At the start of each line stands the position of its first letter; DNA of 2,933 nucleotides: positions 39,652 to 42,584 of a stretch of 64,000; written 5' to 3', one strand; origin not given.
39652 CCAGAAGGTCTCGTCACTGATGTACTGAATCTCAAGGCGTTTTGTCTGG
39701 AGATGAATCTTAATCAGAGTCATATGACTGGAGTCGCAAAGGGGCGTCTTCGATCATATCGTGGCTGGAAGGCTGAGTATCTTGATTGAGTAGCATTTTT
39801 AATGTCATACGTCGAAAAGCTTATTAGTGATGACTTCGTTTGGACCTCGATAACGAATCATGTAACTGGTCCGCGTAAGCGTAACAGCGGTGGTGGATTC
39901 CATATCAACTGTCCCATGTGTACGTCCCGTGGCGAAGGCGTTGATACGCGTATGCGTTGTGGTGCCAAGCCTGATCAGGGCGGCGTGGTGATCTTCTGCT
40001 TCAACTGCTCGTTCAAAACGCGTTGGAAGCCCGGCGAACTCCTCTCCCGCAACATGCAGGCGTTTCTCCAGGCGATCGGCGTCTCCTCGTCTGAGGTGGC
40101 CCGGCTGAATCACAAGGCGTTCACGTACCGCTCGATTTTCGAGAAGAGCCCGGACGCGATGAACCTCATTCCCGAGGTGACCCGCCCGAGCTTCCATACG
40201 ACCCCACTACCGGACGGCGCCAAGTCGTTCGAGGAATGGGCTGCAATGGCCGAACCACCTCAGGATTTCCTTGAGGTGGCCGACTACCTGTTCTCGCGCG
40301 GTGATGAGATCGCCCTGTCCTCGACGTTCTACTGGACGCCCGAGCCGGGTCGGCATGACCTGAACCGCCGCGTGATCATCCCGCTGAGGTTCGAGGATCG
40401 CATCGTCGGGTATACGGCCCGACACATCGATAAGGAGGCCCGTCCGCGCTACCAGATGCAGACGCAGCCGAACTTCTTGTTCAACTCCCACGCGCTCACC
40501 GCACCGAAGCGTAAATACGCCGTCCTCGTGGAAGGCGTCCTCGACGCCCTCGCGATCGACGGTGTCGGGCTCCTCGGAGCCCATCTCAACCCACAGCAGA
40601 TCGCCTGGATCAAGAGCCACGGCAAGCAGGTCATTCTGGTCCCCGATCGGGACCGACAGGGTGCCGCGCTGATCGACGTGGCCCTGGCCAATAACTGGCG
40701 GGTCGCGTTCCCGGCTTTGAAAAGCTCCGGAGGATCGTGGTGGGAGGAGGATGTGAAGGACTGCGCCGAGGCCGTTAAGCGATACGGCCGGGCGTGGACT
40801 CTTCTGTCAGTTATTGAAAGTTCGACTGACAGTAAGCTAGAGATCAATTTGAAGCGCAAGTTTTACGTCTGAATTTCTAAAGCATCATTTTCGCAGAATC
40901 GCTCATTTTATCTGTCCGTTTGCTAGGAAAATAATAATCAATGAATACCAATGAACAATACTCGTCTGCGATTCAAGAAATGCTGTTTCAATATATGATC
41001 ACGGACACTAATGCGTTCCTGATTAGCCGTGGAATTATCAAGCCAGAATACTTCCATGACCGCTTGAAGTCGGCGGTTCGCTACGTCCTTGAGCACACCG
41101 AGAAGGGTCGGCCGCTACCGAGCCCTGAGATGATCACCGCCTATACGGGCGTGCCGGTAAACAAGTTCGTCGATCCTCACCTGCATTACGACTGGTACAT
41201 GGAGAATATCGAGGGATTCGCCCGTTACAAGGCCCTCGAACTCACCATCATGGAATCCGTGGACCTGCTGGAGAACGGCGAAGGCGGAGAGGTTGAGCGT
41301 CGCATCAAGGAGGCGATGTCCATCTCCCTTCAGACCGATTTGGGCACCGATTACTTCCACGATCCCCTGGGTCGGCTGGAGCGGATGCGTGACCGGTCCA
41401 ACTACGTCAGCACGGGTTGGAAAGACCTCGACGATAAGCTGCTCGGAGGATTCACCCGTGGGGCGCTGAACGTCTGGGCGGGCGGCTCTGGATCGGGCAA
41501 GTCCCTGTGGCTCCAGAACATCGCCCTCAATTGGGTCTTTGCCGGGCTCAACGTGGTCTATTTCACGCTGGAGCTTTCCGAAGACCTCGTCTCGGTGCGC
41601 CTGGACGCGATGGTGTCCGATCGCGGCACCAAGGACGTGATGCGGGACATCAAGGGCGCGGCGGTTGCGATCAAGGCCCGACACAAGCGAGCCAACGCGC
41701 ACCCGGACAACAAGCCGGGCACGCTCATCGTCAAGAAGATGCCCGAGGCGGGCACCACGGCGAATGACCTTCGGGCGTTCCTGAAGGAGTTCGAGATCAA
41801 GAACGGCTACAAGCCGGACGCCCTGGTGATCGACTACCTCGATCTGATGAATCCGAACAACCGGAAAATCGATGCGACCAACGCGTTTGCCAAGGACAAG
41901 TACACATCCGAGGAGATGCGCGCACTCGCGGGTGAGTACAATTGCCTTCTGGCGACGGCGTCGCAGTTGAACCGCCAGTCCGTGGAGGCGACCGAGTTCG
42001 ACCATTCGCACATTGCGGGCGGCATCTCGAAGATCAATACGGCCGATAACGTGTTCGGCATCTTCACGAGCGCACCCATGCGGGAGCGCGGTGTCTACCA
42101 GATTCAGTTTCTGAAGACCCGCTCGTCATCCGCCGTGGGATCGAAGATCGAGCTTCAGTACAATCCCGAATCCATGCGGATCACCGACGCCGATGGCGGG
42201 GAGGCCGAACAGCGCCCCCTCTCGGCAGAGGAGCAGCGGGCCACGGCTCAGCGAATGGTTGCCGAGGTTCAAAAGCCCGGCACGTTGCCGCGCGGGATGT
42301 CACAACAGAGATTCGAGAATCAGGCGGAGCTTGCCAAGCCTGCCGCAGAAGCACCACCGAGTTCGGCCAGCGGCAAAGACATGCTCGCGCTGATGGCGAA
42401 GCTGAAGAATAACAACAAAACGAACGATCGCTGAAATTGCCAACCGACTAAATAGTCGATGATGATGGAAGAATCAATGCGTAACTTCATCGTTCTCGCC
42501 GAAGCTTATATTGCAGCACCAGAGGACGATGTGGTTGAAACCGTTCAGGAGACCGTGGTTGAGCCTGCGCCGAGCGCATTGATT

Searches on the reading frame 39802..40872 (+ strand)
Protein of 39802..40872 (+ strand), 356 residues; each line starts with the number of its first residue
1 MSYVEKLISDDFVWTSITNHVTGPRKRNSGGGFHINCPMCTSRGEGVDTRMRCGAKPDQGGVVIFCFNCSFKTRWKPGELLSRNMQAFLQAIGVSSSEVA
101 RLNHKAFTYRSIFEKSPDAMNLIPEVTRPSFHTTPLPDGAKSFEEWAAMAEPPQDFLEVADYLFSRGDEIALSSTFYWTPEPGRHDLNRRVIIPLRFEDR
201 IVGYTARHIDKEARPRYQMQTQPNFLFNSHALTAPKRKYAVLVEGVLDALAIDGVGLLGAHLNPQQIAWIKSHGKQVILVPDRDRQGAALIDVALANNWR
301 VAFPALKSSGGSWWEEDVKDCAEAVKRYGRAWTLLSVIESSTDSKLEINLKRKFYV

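Call 8: search_protein_families(library=phrogs, proteins=[window:39802-40872:+], max_evalue=0.001)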
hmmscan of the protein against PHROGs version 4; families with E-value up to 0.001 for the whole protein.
window:39802-40872:+ (356 aa): 4 families
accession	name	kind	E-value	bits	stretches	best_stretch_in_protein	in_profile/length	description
phrog_47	-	DNA, RNA and nucleotide metabolism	1e-30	108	1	7-327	26-324/947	DNA primase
phrog_239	-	DNA, RNA and nucleotide metabolism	9.7e-07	29.1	1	189-328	143-299/801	DNA primase/helicase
phrog_6444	-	DNA, RNA and nucleotide metabolism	5.4e-06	26.5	1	189-340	202-365/577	DNA primase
phrog_849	-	DNA, RNA and nucleotide metabolism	2.6e-05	24.4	1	156-294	146-306/435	DNA primase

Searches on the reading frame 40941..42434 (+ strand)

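Call 8: search_protein_families(library=phrogs, proteins=[window:40941-42434:+], max_evalue=0.001)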
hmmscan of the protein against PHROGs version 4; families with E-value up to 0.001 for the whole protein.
window:40941-42434:+ (497 aa): 4 families
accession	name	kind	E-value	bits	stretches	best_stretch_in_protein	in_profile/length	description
phrog_19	-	DNA, RNA and nucleotide metabolism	1.5e-73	249.7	1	2-454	154-604/621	DnaB-like replicative helicase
phrog_239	-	DNA, RNA and nucleotide metabolism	3.7e-27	96.6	1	156-454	339-633/801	DNA primase/helicase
phrog_243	-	DNA, RNA and nucleotide metabolism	6.5e-19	68.9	1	152-418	14-269/273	DnaB-like replicative helicase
phrog_5482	-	unknown function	0.0002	21.2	1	168-214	46-92/341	-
